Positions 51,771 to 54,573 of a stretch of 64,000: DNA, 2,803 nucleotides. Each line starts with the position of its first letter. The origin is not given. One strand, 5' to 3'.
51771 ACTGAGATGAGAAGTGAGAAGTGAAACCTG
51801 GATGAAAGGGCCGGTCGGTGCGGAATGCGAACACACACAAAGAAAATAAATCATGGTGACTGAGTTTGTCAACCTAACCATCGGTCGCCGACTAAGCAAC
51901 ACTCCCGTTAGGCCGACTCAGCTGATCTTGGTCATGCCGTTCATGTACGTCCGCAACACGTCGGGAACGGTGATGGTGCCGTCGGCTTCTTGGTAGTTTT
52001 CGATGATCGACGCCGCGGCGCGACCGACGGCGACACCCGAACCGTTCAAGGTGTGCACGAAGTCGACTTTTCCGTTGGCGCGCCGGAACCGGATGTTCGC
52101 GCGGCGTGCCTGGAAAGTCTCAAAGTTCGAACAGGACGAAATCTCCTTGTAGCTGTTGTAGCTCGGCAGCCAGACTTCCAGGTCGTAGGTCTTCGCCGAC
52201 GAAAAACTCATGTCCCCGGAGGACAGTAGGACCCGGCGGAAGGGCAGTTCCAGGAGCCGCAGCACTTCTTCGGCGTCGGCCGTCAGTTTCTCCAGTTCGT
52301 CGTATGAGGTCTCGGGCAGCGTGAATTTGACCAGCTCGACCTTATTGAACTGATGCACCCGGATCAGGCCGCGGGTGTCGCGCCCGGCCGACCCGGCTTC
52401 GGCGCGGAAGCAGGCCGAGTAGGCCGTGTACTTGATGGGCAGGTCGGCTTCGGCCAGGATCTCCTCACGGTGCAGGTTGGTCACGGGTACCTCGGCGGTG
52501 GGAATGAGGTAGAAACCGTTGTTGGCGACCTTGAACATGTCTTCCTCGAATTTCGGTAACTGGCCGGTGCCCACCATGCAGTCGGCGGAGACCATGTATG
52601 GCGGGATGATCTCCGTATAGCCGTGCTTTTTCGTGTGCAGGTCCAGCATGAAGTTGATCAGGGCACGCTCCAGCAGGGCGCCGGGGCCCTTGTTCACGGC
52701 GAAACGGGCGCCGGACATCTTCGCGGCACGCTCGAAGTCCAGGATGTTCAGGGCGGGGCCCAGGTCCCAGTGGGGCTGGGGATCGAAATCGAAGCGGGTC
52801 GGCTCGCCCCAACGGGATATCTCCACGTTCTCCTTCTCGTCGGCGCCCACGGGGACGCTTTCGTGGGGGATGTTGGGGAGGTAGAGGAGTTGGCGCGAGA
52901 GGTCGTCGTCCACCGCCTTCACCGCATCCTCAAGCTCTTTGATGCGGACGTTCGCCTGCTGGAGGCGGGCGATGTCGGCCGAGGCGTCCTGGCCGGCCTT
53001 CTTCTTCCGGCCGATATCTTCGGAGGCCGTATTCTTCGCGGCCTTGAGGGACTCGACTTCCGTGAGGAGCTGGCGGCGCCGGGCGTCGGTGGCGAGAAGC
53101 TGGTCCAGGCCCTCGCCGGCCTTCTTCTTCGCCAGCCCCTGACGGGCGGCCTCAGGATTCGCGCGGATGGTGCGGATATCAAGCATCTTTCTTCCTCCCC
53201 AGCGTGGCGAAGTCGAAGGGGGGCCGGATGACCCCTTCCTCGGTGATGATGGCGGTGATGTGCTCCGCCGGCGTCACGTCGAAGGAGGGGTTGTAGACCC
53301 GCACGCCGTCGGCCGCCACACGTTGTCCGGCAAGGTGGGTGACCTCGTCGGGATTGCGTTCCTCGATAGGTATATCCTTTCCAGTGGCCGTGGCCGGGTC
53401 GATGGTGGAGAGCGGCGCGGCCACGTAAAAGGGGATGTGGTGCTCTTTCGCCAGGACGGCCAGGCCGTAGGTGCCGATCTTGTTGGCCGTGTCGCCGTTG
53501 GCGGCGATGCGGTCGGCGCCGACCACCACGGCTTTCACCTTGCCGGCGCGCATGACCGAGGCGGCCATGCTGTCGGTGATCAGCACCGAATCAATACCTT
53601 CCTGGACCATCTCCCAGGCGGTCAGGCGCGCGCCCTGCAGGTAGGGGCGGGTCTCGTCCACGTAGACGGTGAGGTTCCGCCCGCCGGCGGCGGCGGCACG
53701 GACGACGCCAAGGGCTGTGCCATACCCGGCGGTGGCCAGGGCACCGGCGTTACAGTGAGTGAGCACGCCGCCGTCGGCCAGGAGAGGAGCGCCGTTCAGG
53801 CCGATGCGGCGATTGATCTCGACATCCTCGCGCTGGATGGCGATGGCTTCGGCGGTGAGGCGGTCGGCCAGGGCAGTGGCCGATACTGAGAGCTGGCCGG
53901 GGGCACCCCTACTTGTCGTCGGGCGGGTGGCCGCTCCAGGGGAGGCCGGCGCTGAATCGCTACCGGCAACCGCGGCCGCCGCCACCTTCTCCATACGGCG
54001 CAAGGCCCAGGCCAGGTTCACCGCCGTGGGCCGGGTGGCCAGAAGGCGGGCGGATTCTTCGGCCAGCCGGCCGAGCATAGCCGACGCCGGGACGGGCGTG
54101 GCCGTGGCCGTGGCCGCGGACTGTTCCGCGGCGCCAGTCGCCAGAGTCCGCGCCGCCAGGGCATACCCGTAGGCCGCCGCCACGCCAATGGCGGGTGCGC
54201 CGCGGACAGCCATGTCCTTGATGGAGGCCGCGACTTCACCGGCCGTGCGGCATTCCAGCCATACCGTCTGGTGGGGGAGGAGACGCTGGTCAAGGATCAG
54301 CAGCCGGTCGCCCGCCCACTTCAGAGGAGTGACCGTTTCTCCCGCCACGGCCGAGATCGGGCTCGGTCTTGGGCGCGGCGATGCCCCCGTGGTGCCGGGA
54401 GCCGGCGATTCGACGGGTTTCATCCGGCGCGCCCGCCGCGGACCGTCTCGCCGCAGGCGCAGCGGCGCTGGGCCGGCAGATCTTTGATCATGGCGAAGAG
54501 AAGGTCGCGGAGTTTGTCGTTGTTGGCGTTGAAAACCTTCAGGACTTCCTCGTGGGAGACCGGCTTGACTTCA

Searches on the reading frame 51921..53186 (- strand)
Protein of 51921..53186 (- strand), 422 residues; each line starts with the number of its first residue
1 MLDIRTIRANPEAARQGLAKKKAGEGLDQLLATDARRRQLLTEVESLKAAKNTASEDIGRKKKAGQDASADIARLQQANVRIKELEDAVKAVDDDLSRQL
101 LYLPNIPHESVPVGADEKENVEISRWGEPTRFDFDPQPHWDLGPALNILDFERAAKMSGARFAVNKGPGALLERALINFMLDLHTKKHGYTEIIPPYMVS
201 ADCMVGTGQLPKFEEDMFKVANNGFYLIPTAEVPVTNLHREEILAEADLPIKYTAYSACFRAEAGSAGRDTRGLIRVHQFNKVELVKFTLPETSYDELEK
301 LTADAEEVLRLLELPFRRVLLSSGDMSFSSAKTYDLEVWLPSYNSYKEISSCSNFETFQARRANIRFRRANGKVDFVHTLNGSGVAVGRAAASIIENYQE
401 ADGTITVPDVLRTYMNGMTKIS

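Call 49: search_protein_families(library=ncbifam, proteins=[window:51921-53186:-], max_evalue=1e-10)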
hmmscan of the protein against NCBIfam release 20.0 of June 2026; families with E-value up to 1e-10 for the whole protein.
window:51921-53186:- (422 aa): 2 families
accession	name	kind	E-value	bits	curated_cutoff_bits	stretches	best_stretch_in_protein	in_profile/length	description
TIGR00414.1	serS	equivalog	7.3e-165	549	301.65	1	1-415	1-418/418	serine--tRNA ligase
TIGR00418.1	thrS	equivalog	5.6e-13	48.7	383.65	1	137-324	171-354/565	threonine--tRNA ligase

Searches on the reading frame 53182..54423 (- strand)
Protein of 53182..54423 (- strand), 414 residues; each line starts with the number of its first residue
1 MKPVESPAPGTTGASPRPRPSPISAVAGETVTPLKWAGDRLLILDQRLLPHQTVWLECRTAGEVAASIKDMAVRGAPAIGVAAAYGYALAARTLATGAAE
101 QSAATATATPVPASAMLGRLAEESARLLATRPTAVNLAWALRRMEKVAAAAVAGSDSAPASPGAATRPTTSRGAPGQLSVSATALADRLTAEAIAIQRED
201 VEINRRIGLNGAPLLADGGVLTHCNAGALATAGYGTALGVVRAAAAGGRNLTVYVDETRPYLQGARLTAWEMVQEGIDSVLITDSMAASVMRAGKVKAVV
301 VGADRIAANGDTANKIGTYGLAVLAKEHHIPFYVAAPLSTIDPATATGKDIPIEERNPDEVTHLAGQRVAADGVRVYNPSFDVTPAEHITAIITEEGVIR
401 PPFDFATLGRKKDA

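Call 49: search_protein_families(library=ncbifam, proteins=[window:53182-54423:-], max_evalue=1e-10)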
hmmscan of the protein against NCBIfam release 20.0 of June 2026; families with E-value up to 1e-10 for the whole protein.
window:53182-54423:- (414 aa): 8 families
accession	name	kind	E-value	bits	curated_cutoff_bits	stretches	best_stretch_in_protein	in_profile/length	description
NF004326.0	PRK05720.1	subfamily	3.7e-130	433.8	271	1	28-402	7-343/358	s-methyl-5-thioribose-1-phosphate isomerase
TIGR00512.1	salvage_mtnA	equivalog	4.5e-127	423.6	279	1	33-400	2-334/335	S-methyl-5-thioribose-1-phosphate isomerase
TIGR00524.1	eIF-2B_rel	subfamily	2e-110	368.7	185.85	2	184-401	85-303/303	S-methyl-5-thioribose-1-phosphate isomerase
NF004700.0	PRK06036.1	equivalog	1.3e-98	330.2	528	2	187-406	117-335/339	S-methyl-5-thioribose-1-phosphate isomerase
NF004436.0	PRK05772.1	equivalog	2.1e-92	310.2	521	2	181-404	130-354/363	S-methyl-5-thioribose-1-phosphate isomerase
TIGR00511.1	ribulose_e2b2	equivalog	5.2e-51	173.7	314.1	1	189-402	87-289/301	ribose 1,5-bisphosphate isomerase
NF006210.0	PRK08335.1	equivalog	1.4e-22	80.3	339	1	192-404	84-274/275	translation initiation factor IF-2B subunit alpha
NF004994.0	PRK06372.1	equivalog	2.8e-17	63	249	1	252-401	111-248/253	translation initiation factor IF-2B subunit delta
